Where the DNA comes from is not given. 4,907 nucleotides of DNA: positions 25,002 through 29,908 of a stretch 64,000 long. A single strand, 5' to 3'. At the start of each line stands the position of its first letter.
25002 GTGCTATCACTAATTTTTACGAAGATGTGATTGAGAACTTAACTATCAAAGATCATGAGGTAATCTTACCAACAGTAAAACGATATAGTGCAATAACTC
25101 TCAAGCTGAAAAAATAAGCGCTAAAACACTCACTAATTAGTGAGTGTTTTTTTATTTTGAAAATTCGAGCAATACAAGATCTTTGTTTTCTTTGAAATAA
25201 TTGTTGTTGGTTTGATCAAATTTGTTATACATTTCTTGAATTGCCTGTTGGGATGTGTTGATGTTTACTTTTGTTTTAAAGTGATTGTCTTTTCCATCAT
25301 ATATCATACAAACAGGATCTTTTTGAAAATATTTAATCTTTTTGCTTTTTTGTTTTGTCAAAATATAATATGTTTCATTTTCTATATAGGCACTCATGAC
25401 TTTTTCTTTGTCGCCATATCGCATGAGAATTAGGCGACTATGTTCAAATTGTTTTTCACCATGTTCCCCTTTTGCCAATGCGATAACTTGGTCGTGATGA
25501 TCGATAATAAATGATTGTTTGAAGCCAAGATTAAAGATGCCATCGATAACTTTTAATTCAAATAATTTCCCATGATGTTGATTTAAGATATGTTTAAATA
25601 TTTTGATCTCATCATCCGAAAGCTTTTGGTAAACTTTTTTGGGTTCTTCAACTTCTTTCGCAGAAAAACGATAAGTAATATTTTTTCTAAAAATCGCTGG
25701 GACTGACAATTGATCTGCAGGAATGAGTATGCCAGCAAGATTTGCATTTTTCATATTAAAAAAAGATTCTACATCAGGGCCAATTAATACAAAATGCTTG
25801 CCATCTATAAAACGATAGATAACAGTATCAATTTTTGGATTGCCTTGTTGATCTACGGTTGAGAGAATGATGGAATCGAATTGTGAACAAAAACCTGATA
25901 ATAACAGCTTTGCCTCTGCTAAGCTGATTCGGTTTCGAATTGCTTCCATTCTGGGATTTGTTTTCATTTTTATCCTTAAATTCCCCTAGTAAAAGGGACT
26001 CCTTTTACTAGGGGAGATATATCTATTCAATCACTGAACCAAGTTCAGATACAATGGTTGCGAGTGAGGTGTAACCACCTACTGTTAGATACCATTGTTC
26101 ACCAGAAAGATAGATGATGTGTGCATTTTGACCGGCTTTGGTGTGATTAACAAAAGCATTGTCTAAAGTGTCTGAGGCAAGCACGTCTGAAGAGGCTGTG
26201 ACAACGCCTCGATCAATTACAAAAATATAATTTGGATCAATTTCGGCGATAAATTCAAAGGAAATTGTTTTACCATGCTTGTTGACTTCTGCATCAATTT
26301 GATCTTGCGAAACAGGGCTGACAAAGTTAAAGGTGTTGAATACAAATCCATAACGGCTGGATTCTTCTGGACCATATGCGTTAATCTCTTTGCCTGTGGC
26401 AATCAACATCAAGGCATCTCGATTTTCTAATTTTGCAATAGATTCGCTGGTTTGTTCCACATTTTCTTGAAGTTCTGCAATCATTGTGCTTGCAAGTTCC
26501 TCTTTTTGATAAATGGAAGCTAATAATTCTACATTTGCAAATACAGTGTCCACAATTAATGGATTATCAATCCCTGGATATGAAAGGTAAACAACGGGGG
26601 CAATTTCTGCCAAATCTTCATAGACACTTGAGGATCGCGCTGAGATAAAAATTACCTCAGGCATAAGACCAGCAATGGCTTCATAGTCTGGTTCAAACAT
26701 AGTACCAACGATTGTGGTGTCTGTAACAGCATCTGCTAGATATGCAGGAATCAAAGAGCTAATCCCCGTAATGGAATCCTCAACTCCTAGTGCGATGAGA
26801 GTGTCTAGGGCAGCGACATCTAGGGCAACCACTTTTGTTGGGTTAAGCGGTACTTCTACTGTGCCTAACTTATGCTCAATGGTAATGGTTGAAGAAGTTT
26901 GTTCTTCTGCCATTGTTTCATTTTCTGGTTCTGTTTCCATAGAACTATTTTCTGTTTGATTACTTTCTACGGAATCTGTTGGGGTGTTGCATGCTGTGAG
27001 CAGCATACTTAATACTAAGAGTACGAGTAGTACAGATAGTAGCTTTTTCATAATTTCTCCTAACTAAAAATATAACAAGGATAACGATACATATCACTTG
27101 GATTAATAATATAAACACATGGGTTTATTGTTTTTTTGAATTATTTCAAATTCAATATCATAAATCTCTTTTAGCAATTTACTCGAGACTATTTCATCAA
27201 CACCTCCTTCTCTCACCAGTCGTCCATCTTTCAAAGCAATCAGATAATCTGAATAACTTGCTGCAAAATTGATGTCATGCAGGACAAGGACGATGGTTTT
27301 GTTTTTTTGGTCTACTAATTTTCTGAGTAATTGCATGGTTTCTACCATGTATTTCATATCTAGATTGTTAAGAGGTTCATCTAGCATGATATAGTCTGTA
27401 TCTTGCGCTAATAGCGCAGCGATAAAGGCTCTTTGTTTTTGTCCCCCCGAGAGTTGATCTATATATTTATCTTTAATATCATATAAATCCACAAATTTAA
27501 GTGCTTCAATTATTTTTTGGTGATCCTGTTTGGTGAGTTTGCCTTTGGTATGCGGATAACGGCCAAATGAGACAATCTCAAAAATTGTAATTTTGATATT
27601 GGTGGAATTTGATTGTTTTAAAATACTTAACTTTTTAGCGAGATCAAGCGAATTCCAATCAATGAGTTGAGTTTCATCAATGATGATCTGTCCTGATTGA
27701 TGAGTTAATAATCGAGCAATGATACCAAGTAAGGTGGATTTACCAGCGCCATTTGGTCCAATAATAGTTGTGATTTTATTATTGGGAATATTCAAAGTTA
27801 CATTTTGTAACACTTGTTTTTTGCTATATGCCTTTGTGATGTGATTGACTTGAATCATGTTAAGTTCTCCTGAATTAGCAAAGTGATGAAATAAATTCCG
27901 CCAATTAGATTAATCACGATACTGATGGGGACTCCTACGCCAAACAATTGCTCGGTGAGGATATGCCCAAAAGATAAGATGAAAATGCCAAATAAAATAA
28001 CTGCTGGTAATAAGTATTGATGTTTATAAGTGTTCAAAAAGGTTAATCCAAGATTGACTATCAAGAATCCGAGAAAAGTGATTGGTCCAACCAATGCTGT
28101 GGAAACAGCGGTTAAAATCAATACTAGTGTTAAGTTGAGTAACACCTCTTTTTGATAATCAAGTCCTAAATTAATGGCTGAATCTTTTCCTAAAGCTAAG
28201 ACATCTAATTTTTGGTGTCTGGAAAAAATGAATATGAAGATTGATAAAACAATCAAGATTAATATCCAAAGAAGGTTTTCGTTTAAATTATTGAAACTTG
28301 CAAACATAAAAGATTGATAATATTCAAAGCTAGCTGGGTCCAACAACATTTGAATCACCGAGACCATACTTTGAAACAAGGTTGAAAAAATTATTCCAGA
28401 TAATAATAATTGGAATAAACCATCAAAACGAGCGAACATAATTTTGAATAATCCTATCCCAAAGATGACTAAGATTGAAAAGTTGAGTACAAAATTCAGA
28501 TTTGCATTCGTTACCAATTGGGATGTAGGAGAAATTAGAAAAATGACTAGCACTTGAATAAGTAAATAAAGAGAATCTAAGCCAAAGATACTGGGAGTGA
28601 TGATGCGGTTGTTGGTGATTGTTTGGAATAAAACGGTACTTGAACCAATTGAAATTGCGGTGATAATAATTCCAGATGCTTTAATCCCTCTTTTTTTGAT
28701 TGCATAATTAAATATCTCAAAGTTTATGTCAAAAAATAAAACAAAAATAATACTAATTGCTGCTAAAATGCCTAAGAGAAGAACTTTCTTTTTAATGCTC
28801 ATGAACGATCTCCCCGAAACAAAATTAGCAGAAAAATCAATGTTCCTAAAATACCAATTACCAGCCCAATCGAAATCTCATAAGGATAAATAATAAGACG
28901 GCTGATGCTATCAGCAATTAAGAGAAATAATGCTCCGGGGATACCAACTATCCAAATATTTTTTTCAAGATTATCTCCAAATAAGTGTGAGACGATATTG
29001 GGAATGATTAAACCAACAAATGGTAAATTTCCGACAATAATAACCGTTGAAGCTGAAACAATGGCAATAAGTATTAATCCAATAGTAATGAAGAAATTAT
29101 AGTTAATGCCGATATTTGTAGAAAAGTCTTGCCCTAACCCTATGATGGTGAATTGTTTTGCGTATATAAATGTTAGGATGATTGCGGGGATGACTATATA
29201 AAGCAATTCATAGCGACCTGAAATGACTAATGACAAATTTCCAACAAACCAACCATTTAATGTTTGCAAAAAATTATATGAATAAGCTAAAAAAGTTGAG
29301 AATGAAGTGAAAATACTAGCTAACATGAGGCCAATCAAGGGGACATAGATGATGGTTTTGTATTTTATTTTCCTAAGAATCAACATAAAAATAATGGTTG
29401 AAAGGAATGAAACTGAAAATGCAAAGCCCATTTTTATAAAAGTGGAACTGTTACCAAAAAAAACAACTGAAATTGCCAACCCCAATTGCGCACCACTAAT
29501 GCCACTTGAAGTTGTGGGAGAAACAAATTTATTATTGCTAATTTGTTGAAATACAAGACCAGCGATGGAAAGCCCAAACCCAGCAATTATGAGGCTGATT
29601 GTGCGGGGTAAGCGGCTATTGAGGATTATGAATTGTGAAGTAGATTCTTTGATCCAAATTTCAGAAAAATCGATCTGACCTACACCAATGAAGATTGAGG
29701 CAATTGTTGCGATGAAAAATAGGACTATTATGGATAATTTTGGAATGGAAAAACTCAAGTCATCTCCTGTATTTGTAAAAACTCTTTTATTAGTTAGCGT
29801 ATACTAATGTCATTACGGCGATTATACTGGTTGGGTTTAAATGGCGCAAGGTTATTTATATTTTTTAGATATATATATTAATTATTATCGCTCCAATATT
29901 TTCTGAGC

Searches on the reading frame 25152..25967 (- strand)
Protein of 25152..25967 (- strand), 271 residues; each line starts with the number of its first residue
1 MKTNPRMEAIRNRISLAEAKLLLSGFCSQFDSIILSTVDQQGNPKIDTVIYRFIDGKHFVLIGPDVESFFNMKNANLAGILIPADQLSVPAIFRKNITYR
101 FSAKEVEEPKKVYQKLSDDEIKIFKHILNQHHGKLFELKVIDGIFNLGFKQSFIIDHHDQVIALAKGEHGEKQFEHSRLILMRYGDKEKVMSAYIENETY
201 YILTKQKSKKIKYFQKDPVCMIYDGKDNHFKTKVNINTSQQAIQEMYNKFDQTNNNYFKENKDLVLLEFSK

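Call 16: search_protein_families(library=pfam, proteins=[window:25152-25967:-], max_evalue=0.001)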
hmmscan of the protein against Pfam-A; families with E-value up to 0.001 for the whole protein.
window:25152-25967:- (271 aa): 1 family
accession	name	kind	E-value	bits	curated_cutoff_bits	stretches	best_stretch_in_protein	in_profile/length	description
PF01243.27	PNPOx_N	-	0.00016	22.4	28.1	0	27-92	9-66/120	Pyridoxamine 5'-phosphate oxidase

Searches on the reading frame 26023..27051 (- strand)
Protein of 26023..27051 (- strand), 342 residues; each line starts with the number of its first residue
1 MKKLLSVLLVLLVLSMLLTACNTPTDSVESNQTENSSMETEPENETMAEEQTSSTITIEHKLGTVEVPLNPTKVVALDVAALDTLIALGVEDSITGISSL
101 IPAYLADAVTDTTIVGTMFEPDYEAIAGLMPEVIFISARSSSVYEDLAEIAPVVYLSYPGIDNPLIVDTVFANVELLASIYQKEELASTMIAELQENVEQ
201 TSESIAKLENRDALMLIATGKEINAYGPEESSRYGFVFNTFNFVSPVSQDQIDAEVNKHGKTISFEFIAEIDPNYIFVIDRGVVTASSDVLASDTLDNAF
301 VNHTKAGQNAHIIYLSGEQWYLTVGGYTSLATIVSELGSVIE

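Call 17: search_protein_families(library=pfam, proteins=[window:26023-27051:-], max_evalue=0.001)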
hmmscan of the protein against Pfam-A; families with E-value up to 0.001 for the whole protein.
window:26023-27051:- (342 aa): 1 family
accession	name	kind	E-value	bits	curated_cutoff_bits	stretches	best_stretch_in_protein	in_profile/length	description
PF01497.23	Peripla_BP_2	-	1.4e-28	100.3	27.5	1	74-315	1-231/235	Periplasmic binding protein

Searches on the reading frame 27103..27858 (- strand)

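Call 17: search_protein_families(library=pfam, proteins=[window:27103-27858:-], max_evalue=0.001)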
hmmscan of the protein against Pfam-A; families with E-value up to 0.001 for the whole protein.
window:27103-27858:- (251 aa): 8 families
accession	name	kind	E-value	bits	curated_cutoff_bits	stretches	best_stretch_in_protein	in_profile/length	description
PF00005.33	ABC_tran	-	2.1e-30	106.5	25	1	17-164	1-137/137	ABC transporter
PF13304.12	AAA_21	-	7.7e-10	39.7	27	1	29-75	1-58/304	AAA domain, putative AbiEii toxin, Type IV TA system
PF13476.12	AAA_23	-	1e-08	36.5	27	1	18-185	11-166/201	AAA domain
PF02463.25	SMC_N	-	1.2e-06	28.6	40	1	26-194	23-198/220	RecF/RecN/SMC N terminal domain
PF13555.12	AAA_29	-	2.3e-06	27.7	27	1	18-54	13-49/61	P-loop containing region of AAA domain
PF13175.12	AAA_15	-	5.7e-06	26.6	32.1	1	17-130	14-140/374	AAA ATPase domain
PF09818.15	ABC_ATPase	-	0.00084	18.9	23.2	0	22-48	75-100/283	P-loop domain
PF13558.12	SbcC_Walker_B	-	0.00092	19.8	27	0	133-179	30-89/90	SbcC/RAD50-like, Walker B motif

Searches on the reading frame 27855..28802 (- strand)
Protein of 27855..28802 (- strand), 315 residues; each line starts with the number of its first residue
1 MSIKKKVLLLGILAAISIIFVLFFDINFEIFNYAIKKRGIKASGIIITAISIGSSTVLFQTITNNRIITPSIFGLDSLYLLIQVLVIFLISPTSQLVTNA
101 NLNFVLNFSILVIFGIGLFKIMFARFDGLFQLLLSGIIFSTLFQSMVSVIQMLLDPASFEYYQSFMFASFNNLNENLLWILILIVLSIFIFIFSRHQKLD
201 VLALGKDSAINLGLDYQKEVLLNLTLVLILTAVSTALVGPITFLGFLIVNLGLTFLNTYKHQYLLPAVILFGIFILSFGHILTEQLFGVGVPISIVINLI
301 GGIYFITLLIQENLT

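Call 17: search_protein_families(library=pfam, proteins=[window:27855-28802:-], max_evalue=0.001)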
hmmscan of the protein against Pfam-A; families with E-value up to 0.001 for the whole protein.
window:27855-28802:- (315 aa): 1 family
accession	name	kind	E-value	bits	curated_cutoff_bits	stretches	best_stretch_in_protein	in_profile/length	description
PF01032.23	FecCD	-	3.8e-45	154.7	26.5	1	35-310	39-310/311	FecCD transport family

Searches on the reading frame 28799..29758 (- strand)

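Call 17: search_protein_families(library=pfam, proteins=[window:28799-29758:-], max_evalue=0.001)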
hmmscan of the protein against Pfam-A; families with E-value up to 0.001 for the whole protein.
window:28799-29758:- (319 aa): 1 family
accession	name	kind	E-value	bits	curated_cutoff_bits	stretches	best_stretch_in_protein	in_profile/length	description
PF01032.23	FecCD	-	2.1e-62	211.4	26.5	1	14-315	2-311/311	FecCD transport family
